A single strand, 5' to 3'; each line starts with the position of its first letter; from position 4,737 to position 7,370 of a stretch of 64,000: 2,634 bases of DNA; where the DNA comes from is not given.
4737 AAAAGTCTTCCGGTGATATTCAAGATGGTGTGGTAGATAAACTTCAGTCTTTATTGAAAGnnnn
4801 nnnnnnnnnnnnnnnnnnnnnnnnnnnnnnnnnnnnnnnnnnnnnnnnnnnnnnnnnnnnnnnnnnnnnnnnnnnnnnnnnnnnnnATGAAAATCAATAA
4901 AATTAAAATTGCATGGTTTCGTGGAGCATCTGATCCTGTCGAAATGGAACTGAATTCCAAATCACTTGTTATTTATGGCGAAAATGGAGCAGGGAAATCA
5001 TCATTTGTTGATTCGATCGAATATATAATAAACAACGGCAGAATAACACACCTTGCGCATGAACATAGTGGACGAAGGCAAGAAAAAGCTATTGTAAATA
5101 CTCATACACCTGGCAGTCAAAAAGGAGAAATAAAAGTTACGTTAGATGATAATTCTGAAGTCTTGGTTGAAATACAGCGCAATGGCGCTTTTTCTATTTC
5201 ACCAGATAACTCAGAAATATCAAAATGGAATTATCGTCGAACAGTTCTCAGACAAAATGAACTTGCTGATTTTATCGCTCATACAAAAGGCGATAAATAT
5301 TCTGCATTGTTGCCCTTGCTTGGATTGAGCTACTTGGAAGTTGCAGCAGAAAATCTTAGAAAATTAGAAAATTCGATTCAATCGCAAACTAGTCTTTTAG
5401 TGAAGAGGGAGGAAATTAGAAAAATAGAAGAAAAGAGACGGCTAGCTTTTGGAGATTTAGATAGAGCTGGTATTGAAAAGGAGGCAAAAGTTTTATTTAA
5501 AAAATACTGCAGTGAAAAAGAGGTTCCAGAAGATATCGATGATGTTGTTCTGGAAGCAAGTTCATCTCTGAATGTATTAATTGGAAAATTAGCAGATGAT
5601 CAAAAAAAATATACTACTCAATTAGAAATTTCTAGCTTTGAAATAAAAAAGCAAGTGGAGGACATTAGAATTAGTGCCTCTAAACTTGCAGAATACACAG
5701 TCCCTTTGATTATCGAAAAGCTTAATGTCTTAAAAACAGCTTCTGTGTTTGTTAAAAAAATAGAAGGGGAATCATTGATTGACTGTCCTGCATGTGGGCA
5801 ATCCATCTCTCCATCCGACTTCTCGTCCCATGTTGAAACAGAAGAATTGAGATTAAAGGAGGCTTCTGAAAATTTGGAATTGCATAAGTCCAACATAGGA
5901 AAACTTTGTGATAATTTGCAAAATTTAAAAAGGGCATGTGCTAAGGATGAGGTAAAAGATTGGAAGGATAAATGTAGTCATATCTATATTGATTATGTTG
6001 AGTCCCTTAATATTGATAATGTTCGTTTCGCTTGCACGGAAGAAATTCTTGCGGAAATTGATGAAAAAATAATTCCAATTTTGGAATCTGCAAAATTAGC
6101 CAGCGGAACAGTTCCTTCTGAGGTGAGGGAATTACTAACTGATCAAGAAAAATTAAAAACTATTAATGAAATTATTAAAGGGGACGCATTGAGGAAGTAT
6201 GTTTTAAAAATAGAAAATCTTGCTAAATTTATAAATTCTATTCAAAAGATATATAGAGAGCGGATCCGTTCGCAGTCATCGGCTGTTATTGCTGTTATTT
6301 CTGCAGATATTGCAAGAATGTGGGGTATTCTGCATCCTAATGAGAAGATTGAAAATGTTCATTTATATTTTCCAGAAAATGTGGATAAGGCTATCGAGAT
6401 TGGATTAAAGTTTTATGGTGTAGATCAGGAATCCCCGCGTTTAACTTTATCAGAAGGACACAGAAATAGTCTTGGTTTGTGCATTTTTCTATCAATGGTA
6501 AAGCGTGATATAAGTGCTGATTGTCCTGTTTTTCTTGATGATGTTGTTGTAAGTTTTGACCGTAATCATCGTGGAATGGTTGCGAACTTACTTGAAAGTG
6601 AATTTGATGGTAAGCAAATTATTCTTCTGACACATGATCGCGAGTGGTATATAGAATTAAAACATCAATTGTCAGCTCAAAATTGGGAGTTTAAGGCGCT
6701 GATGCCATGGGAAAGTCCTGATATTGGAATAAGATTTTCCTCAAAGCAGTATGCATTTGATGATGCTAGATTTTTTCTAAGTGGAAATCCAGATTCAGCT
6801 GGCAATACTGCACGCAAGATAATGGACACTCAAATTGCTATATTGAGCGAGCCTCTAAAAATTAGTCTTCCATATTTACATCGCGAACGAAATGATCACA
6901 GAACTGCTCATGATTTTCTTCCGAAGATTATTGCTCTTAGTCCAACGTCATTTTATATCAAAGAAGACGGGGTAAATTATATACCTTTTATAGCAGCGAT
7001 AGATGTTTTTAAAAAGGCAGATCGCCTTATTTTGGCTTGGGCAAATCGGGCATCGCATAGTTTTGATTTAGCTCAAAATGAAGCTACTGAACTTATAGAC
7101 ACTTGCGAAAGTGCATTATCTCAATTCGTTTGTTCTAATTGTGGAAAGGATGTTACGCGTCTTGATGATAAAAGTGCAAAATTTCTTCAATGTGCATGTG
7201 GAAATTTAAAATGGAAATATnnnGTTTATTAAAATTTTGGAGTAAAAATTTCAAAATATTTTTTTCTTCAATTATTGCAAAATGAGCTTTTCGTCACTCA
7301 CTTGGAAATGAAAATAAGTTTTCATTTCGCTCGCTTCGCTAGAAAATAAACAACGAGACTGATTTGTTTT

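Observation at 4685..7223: Rad50/RloC-like ABC ATPase with CxxC hook-like coiled coil and C-terminal zinc-ribbon domain, preceded by a small acidic ORF: candidate defense module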

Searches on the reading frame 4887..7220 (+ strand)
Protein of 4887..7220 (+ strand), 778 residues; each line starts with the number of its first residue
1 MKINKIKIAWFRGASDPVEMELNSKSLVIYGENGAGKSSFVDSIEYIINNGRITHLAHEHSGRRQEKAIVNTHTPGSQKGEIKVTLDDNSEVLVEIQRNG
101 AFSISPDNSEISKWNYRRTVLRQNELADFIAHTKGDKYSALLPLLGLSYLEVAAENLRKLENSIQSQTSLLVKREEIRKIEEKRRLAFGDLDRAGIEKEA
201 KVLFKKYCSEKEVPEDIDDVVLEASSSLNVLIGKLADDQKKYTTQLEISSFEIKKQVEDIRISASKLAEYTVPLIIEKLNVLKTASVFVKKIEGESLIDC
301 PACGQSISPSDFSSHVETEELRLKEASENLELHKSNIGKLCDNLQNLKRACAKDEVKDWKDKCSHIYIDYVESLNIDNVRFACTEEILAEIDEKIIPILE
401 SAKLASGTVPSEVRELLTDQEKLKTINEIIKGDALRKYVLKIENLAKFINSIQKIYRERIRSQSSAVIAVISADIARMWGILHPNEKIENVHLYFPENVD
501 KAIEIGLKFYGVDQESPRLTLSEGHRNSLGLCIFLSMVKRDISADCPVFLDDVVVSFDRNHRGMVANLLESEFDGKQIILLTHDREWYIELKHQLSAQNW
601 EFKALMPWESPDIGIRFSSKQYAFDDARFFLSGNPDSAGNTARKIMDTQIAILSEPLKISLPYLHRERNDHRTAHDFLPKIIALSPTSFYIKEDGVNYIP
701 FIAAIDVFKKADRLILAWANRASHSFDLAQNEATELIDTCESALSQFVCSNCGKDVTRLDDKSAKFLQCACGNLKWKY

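Call 6: search_protein_families(library=pfam, proteins=[window:4887-7220:+], max_evalue=1)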
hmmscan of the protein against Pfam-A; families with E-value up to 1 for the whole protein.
window:4887-7220:+ (778 aa): 22 families
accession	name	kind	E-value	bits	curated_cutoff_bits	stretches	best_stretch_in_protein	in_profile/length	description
PF02463.25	SMC_N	-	1.5e-18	67.5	40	1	3-592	2-206/220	RecF/RecN/SMC N terminal domain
PF13166.12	AAA_13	-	2.4e-12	46.8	36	2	508-598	487-584/713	AAA domain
PF13175.12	AAA_15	-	1.2e-09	38.7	32.1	1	1-538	1-318/374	AAA ATPase domain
PF13476.12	AAA_23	-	2.9e-07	31.8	27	1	5-184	1-176/201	AAA domain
PF13555.12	AAA_29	-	0.00016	21.8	27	1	18-49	15-47/61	P-loop containing region of AAA domain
PF08209.17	Sgf11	-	0.00025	20.9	26.4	1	297-317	4-24/33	Sgf11 (transcriptional regulation protein)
PF13304.12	AAA_21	-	0.00068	20.2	27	1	28-49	3-24/304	AAA domain, putative AbiEii toxin, Type IV TA system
PF00005.33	ABC_tran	-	0.0034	18.4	25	1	25-62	12-51/137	ABC transporter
PF13248.11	Zn_ribbon_3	-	0.0035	17.2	27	0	298-311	3-16/26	zinc-ribbon domain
PF18439.7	zf_UBZ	-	0.0057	16.7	25.6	1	299-315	4-20/32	Ubiquitin-Binding Zinc Finger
PF08428.16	Rib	-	0.068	14.3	27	1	69-96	43-70/76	Rib domain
PF24441.1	DUF7560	-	0.084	13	27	0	300-313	30-43/44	Family of unknown function (DUF7560)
PF03193.22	RsgA_GTPase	-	0.092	13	30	1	17-45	99-127/174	RsgA GTPase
PF23208.1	zf_C2H2_ZNF598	-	0.1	13.1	27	1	300-316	8-24/34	ZNF598 C2H2 zinc finger domain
PF13479.12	AAA_24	-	0.11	12.7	27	1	25-44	3-22/195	AAA domain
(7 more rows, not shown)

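Call 7: search_protein_families(library=padloc, proteins=[window:4887-7220:+], max_evalue=1)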
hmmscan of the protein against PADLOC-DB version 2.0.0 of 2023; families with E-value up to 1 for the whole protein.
window:4887-7220:+ (778 aa): 59 families (the best 25 are shown)
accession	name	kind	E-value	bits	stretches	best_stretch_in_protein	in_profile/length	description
PDLC03859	LmuB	-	1.4e-25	88.5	1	1-608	3-596/611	-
PDLC03865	LmuB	-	2.2e-23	80.5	2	1-270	1-295/1007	-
PDLC04135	mad3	-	1.9e-15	55.3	1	17-586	15-325/374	mads_3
PDLC02979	AriA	-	1.7e-13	49.1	1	1-455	1-274/373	-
PDLC04891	PDC-S06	-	8.6e-10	35.6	2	520-602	622-703/858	-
PDLC00271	PtuA1|PtuA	-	2.6e-09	35.2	1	1-100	1-100/421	AAA ATPase domain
PDLC03863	LmuB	-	2.8e-09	34.2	2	1-159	3-138/610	-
PDLC03861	LmuB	-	3.5e-08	29.9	1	3-61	210-267/1213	-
PDLC04893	PDC-S06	-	8.2e-08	29.1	2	20-44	93-118/862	-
PDLC02913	ATPase_I-A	-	3.3e-07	27.8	1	2-115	53-164/508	-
PDLC04896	PDC-S06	-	7.7e-07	26.1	1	514-601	492-582/732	-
PDLC00268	PtuA1|PtuA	-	1e-06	26.5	1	3-85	5-84/411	AAA ATPase domain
PDLC00311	PtuA1|PtuA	-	1.1e-06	26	1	1-133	1-124/455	AAA ATPase domain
PDLC00299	PtuA1|PtuA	-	2.2e-06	24.9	1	2-114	54-166/535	AAA ATPase domain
PDLC00278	PtuA1|PtuA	-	3.3e-06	24.6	1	1-85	1-78/436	AAA ATPase domain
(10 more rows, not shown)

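Call 8: search_protein_families(library=ncbifam, proteins=[window:4887-7220:+], max_evalue=1)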
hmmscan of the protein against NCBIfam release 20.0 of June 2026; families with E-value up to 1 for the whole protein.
window:4887-7220:+ (778 aa): 14 families
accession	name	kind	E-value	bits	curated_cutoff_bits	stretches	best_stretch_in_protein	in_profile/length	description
NF045487.1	ASRP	equivalog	3.4e-14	52.4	300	2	284-570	288-580/593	archaea-specific SMC-related protein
TIGR00611.2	recf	equivalog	9.3e-10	38.2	172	2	3-51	1-48/339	DNA replication/repair protein RecF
NF041760.1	PtuA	equivalog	1.3e-05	24.3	500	1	2-117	51-165/524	retron Ec78 anti-phage system effector ATPase PtuA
NF041035.1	Rad50_Halo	equivalog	0.00061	18.3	1000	2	1-44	1-43/883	DNA double-strand break repair ATPase Rad50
NF002572.0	PRK02224.1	equivalog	0.00067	18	1087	2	1-43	1-42/888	DNA double-strand break repair ATPase Rad50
TIGR03411.1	urea_trans_UrtD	equivalog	0.022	14.4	304.1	1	17-58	20-64/242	urea ABC transporter ATP-binding protein UrtD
NF010068.0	PRK13548.1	equivalog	0.029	13.4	261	1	18-51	24-60/261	heme ABC transporter ATP-binding protein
NF040873.1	AztA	equivalog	0.062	12.9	220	0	23-45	16-39/191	zinc ABC transporter ATP-binding protein AztA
NF047739.1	antiphage_MADS3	equivalog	0.092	11.9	420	1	3-48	2-45/427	methylation-associated defense system AAA family ATPase MAD3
NF004584.0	PRK05928.2-1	equivalog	0.096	12.1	233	1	552-609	113-169/269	uroporphyrinogen-III synthase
TIGR02331.1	rib_alpha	repeat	0.15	12.3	35.25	1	67-95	33-61/80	Rib/alpha/Esp repeat surface protein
TIGR02857.1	CydD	equivalog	0.15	11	435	0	548-594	480-526/529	thiol reductant ABC exporter subunit CydD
NF011481.0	PRK14890.1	equivalog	0.16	12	61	0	744-759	25-41/61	putative Zn-ribbon RNA-binding protein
TIGR02605.1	CxxC_CxxC_SSSS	subfamily_domain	0.36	10.9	31.3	0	291-305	20-34/52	FmdB family zinc ribbon protein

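Call 9: search_solved_structures(query=window:4887-7220:+, max_evalue=1, show_alignments=2)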
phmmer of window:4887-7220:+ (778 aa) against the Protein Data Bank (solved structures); distinct sequences matched with E-value up to 1: 17.
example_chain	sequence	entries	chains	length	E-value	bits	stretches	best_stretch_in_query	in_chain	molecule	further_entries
3qf7_A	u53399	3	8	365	0.00016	23.7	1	507-588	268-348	Rad50 | Probable DNA double-strand break repair Rad50 ATPase,Probable DNA double-strand break repa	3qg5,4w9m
3qkt_A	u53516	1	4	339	0.00061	21.8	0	494-593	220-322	DNA double-strand break repair rad50 ATPase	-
4nci_A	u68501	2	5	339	0.00063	21.7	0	494-593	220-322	DNA double-strand break repair Rad50 ATPase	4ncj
3qku_A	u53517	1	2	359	0.0012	20.8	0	502-593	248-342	DNA double-strand break repair rad50 ATPase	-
4nch_A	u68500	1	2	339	0.0039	19.1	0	1-44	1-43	DNA double-strand break repair Rad50 ATPase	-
4nck_A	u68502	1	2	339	0.0054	18.7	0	1-44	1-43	DNA double-strand break repair Rad50 ATPase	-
8roj_A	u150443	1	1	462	0.052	15.4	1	3-59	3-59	Structural maintenance of chromosomes protein 3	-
8roh_A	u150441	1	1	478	0.064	15.1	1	3-59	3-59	Structural maintenance of chromosomes protein 3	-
8p0a_B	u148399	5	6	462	0.074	14.9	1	3-59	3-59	Structural maintenance of chromosomes protein 3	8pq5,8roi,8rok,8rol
3qkr_A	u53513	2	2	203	0.077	14.8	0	1-44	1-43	DNA double-strand break repair rad50 ATPase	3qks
3tho_A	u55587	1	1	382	0.12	14.2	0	8-51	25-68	Probable DNA double-strand break repair Rad50 ATPase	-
1ii8_A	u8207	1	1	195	0.13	14.1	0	1-44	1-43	Rad50 ABC-ATPase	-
1e69_A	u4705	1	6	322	0.15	13.9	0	1-53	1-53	CHROMOSOME SEGREGATION SMC PROTEIN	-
1f2t_B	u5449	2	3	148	0.53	12.1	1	513-593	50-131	RAD50 ABC-ATPASE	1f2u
4hlu_D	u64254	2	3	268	0.65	11.8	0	511-609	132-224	Energy-coupling factor transporter ATP-binding protein EcfA | Energy-coupling factor transporter ATP-binding protein EcfA1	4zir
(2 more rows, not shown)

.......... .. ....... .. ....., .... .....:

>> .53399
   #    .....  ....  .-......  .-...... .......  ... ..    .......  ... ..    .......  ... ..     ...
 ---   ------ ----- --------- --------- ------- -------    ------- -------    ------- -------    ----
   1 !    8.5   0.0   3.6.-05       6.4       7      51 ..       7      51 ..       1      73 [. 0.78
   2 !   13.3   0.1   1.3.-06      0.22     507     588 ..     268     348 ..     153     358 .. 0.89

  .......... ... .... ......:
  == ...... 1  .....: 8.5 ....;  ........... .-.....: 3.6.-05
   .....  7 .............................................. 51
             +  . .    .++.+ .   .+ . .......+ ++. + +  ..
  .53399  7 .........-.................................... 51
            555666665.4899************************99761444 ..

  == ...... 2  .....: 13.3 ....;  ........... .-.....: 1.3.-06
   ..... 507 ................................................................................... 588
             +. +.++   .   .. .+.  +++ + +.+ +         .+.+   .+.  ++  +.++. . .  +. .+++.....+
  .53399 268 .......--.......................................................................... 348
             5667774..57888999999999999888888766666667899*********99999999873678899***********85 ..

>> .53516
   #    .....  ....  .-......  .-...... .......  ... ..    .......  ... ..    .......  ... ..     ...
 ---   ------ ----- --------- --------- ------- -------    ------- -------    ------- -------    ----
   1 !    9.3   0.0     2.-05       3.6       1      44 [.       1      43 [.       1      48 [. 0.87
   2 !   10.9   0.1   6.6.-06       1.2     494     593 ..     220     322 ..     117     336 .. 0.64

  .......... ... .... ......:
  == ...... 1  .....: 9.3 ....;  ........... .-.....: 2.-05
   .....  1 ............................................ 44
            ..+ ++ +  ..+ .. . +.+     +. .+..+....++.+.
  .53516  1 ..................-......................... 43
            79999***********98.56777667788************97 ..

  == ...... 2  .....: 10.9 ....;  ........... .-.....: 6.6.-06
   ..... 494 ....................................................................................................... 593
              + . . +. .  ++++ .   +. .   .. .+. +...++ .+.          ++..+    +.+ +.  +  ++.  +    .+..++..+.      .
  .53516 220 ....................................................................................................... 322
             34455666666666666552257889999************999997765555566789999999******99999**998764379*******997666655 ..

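Call 11: find_homologous_proteins(query=window:4887-7220:+, max_evalue=0.001)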
Query window:4887-7220:+ (778 aa): 564 proteins with E <= 0.001 among 8000 candidates; the best 120 are listed.
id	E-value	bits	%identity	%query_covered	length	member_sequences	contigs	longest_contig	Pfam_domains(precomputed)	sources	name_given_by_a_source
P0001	0.0e+0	1736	100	100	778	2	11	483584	PF13175.13,PF13476.13,PF02463.26,PF13166.13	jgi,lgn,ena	-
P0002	0.0e+0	1025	58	100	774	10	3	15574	PF02463.26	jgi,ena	-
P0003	0.0e+0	1017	58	100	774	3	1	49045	PF02463.26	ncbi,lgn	-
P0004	1.2e-296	1004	57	100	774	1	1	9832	PF13175.13,PF02463.26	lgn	-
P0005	5.0e-296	1002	58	100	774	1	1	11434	PF13175.13,PF02463.26,PF13166.13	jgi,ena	-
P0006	1.4e-291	988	57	100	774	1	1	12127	PF08209.18,PF02463.26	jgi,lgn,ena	-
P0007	2.5e-291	987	58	100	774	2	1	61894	PF13476.13,PF02463.26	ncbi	-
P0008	2.2e-284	964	54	100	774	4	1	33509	PF13175.13,PF13476.13,PF02463.26,PF13166.13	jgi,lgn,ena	-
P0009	3.7e-283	960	56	100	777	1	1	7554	PF13175.13,PF13476.13,PF02463.26,PF13166.13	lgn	-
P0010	6.7e-282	956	54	100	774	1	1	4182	PF13175.13,PF02463.26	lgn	-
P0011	1.2e-281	955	55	100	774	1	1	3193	PF02463.26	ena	-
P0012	3.4e-281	953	55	100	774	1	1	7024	PF13476.13,PF02463.26,PF13166.13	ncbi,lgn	-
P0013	7.0e-281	952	55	100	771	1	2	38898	PF13175.13,PF13476.13,PF02463.26,PF13166.13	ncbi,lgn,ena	-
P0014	4.8e-280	950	55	100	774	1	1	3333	PF13175.13,PF13476.13,PF02463.26,PF13166.13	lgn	-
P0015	5.6e-280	949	55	100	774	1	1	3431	PF02463.26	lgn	-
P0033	1.9e-243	829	48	100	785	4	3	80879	PF13175.13,PF13476.13,PF02463.26,PF13166.13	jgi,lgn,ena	-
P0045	1.1e-237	809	48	100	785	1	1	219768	PF13175.13,PF02463.26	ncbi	-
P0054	3.9e-235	801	46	100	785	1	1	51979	PF13175.13,PF13476.13,PF13555.13,PF02463.26,PF13166.13,PF13304.13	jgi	jgi:energy-coupling factor transporter ATP-binding protein EcfA2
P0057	4.4e-234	798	46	100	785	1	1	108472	PF13175.13,PF13476.13,PF02463.26,PF13166.13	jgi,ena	jgi:energy-coupling factor transporter ATP-binding protein EcfA2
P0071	3.9e-232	791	46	100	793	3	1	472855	PF13175.13,PF13476.13,PF13555.13,PF02463.26,PF13166.13,PF13304.13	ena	-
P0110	3.4e-228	778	45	100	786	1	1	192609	PF13175.13,PF13476.13,PF02463.26,PF13166.13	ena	-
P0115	2.1e-227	776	47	100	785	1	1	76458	PF13175.13,PF13476.13,PF02463.26,PF13166.13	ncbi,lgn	-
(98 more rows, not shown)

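Call 12: find_encoding_contigs(protein=P0001, flank=6000, max_places=4)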
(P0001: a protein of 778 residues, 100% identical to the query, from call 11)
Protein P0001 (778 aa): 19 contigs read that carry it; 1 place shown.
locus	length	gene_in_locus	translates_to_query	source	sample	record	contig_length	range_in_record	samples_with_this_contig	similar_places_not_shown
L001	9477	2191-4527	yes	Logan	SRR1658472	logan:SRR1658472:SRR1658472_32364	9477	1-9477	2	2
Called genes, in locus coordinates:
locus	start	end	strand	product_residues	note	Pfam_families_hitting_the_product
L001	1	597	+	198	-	?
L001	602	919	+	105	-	PF03819:MazG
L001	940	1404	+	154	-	PF01230:HIT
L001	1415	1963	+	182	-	PF00300:His_Phos_1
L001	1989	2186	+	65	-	-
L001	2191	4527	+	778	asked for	PF02463:SMC_N, PF13175:AAA_15, PF13476:AAA_23 (weak), PF13166:AAA_13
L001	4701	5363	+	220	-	PF01966:HD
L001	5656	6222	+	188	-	-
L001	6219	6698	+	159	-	-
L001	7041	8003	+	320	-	-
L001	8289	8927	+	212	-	-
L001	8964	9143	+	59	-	-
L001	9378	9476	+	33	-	?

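Call 13: find_encoding_contigs(protein=P0045, flank=6000, max_places=2)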
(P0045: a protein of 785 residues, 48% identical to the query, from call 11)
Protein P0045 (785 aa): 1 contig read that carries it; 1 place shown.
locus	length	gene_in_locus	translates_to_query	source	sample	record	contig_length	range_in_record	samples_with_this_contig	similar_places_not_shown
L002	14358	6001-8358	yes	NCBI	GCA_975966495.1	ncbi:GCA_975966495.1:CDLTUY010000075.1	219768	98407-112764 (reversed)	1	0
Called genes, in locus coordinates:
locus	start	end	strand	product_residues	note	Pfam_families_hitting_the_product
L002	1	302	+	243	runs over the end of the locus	PF10086:YhfC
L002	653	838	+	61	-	PF08281:Sigma70_r4_2, PF00196:GerE, PF04545:Sigma70_r4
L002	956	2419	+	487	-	PF13271:DUF4062, PF13749:HATPase_c_4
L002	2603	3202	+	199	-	-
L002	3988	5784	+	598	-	PF03235:GmrSD_N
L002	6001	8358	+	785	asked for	PF02463:SMC_N, PF13175:AAA_15 (faint)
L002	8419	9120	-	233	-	-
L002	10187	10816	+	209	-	-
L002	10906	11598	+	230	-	PF09865:DUF2092 (faint), PF03548:LolA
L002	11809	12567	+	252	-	PF02405:MlaE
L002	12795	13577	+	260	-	PF00005:ABC_tran, PF13304:AAA_21 (faint)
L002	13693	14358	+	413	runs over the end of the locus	PF02470:MlaD, PF28544:Helical_needle (weak), PF27164:Aq_493_lipo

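Call 14: find_encoding_contigs(protein=P0007, flank=6000, max_places=2)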
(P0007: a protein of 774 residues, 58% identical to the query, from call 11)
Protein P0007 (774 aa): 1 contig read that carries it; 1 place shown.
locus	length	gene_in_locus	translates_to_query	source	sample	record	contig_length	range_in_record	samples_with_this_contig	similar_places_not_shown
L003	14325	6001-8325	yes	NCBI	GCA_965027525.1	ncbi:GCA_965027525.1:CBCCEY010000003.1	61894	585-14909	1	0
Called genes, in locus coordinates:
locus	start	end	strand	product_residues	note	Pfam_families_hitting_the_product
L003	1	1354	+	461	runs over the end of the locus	PF00271:Helicase_C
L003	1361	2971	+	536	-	PF01555:N6_N4_Mtase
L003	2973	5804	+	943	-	PF04851:ResIII, PF18766:SWI2_SNF2 (weak), PF08722:Tn7_TnsA-like_N (weak)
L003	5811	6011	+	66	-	-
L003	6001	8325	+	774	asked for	PF02463:SMC_N, PF13476:AAA_23 (weak), PF02463:SMC_N (weak)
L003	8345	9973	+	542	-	PF11074:DUF2779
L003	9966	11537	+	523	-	PF00570:HRDC, PF13742:tRNA_anti_2, PF01336:tRNA_anti-codon (weak), PF02601:Exonuc_VII_L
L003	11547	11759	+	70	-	PF02609:Exonuc_VII_S (weak)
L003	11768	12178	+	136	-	PF14279:HNH_5 (faint), PF01844:HNH (faint)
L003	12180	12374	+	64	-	-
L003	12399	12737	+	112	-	PF09397:FtsK_gamma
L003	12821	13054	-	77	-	-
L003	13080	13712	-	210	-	-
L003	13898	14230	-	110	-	-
